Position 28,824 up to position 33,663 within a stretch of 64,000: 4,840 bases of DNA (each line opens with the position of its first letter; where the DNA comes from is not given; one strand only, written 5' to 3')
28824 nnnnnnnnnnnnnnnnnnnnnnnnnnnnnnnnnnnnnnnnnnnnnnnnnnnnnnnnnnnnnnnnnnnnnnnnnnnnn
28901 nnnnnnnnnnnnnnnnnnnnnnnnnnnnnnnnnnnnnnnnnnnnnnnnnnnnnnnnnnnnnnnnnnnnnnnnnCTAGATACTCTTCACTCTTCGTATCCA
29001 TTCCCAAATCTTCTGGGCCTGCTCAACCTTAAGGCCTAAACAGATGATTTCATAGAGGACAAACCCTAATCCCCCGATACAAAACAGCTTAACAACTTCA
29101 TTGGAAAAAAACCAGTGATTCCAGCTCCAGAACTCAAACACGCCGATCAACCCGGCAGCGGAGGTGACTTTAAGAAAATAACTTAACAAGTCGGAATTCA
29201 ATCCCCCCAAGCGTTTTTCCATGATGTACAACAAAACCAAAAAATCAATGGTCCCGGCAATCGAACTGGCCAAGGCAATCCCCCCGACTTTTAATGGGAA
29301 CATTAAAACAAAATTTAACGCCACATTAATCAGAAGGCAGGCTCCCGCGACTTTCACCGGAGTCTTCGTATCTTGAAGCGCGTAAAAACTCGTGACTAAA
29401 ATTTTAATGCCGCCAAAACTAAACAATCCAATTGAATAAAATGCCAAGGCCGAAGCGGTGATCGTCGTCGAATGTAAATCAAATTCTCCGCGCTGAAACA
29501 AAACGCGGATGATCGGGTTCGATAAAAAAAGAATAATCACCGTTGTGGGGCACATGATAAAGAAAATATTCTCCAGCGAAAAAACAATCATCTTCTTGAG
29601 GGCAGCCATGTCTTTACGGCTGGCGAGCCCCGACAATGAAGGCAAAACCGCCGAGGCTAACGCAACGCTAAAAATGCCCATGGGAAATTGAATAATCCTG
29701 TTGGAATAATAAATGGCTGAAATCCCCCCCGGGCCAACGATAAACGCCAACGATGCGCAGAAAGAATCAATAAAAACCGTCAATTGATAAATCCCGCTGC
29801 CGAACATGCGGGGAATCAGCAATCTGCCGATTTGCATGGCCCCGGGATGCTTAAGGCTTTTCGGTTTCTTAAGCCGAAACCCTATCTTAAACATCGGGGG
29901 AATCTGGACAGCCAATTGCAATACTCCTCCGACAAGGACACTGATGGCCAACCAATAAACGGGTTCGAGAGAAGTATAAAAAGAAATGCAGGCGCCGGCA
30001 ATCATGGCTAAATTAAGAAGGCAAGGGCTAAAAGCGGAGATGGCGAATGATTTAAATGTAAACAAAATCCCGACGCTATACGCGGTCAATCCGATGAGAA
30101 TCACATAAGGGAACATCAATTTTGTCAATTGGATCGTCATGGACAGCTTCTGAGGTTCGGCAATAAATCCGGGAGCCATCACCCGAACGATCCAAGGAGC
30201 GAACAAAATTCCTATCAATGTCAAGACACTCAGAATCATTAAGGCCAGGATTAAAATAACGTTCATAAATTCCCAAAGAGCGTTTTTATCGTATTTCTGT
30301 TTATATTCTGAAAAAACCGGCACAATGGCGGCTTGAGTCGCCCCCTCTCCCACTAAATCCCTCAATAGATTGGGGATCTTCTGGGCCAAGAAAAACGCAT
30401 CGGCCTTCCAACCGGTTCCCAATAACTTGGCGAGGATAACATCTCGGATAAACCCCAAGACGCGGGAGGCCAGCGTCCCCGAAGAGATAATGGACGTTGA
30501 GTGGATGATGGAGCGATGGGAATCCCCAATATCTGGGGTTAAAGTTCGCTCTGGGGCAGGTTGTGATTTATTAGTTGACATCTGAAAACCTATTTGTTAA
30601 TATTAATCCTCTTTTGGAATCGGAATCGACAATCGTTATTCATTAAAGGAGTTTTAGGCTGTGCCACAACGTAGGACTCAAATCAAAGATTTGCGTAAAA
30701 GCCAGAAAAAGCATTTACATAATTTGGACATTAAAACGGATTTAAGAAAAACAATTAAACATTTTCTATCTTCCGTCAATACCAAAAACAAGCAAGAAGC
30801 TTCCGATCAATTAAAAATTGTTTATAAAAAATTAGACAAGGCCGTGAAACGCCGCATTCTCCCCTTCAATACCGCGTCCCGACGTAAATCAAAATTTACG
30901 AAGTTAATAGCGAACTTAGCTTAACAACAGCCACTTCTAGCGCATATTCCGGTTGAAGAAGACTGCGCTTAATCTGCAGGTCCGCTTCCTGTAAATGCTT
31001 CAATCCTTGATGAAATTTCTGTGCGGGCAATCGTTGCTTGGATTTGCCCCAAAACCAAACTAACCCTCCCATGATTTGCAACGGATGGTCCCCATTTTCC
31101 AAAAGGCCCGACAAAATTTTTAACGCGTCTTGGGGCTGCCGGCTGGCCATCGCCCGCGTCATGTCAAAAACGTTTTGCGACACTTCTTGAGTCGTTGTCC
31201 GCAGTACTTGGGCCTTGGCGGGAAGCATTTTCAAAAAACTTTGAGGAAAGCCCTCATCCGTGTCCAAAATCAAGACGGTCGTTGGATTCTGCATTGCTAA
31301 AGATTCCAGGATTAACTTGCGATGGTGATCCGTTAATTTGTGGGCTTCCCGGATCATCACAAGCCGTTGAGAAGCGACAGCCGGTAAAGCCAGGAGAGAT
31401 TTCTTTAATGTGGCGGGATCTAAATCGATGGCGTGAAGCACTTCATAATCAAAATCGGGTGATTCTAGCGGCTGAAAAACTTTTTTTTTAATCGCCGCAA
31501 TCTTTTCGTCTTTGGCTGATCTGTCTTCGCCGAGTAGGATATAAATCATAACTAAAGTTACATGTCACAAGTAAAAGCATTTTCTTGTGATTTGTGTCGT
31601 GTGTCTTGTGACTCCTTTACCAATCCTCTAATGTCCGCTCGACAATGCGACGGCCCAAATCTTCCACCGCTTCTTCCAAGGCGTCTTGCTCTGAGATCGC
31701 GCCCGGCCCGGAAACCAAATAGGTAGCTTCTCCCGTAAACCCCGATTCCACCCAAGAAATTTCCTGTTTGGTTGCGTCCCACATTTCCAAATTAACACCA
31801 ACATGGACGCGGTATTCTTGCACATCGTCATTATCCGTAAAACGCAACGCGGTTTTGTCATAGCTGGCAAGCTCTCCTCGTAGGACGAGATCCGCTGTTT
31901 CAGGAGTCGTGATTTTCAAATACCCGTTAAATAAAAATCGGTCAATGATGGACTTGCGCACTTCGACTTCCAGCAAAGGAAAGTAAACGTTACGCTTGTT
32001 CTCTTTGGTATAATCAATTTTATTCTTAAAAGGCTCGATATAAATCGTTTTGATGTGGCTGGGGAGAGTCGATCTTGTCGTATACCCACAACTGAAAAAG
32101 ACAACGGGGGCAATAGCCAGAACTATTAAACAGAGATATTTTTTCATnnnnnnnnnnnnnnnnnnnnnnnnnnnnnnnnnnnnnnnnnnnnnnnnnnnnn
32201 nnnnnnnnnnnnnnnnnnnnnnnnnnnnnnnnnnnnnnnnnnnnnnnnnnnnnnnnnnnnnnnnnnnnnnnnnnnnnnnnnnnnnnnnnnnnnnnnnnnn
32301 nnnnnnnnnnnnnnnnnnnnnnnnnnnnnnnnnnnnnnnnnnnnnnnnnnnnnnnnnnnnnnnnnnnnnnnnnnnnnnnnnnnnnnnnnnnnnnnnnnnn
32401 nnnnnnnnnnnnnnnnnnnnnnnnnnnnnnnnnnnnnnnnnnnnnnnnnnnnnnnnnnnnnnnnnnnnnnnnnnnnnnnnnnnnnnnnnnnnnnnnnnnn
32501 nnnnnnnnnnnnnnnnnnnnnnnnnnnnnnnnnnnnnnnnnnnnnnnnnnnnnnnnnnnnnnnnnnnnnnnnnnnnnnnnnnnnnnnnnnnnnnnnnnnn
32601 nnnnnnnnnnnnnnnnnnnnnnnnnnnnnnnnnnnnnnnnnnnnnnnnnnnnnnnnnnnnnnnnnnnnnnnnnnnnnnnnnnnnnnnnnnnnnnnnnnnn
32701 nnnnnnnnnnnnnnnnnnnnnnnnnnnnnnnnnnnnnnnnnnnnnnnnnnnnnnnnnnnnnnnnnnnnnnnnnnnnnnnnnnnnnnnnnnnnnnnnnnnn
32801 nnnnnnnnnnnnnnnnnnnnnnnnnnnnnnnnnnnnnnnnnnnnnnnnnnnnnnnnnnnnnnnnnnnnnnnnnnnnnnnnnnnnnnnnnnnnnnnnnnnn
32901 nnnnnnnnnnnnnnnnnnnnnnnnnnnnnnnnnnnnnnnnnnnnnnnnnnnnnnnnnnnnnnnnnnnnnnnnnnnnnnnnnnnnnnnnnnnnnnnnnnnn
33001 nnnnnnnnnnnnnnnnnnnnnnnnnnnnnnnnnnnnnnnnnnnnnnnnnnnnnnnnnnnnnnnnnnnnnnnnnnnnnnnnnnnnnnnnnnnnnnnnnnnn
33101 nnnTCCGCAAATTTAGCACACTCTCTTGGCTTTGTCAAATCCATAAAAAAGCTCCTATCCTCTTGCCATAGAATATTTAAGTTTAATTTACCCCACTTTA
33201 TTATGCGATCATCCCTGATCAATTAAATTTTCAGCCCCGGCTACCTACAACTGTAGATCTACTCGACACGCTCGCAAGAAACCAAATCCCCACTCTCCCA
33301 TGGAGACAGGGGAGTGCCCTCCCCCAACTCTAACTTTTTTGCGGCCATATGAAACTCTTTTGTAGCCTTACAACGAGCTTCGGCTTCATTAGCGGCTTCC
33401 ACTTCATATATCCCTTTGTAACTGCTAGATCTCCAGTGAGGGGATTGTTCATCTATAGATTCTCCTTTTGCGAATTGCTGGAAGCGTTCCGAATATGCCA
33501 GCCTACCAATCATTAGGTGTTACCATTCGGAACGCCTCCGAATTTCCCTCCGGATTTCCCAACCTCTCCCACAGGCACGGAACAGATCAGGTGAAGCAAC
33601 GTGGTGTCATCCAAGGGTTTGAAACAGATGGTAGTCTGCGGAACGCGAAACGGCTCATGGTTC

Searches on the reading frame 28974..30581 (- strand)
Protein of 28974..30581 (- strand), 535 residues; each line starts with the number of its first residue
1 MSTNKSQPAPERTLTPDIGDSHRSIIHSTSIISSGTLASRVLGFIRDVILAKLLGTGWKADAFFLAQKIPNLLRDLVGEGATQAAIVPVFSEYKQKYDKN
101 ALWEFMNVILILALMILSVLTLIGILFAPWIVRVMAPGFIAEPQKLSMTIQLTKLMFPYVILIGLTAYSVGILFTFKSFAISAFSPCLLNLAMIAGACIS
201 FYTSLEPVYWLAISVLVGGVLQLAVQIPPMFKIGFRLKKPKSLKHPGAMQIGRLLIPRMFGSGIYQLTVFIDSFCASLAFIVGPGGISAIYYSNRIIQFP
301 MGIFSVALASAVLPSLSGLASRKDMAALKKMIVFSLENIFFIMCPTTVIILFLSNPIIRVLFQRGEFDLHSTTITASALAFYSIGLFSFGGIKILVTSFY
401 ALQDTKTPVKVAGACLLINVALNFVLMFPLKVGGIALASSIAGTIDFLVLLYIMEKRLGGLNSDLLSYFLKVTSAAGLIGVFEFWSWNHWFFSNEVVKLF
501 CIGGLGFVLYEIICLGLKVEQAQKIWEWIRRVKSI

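Call 86: search_solved_structures(query=window:28974-30581:-, max_evalue=0.001)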
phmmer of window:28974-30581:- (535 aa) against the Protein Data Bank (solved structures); distinct sequences matched with E-value up to 0.001: 6.
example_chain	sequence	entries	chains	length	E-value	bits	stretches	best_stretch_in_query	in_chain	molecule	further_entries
6cc4_A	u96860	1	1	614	3.5e-82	280.4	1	24-520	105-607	soluble cytochrome b562, lipid II flippase MurJ chimera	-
9nu4_A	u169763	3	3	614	3.9e-82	280.2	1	6-457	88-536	Lipid II flippase MurJ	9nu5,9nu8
9ukv_A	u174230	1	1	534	1.2e-81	278.6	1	25-520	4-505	Lipid II flippase MurJ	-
7wag_A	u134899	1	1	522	3.8e-80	273.7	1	34-520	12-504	Lipid II flippase MurJ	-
7waw_A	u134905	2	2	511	2.1e-79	271.2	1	25-464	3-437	lipid II flippase MurJ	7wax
5t77_A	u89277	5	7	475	1.2e-37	133.4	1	24-456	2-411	Putative lipid II flippase MurJ | Lipid II flippase MurJ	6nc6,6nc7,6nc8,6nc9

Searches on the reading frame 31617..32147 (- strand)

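Call 9: search_protein_families(library=pfam, proteins=[window:31617-32147:-], max_evalue=1)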
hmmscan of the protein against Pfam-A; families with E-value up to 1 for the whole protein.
window:31617-32147:- (176 aa): 2 families
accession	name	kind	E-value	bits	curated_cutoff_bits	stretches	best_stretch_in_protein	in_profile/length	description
PF04390.17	LptE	-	1.4e-14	55.2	23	1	32-171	1-117/118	Lipopolysaccharide-assembly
PF11514.14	DUF3219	-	0.048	14.1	25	1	66-116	37-86/94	Protein of unknown function (DUF3219)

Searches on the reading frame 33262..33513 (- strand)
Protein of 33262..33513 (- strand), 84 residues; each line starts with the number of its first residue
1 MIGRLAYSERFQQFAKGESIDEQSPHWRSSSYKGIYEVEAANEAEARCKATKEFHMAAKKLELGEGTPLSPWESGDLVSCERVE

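Call 77: search_protein_families(library=pfam, proteins=[window:33262-33513:-], max_evalue=1)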
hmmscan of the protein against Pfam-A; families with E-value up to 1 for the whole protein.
seq(84 aa): 0 families
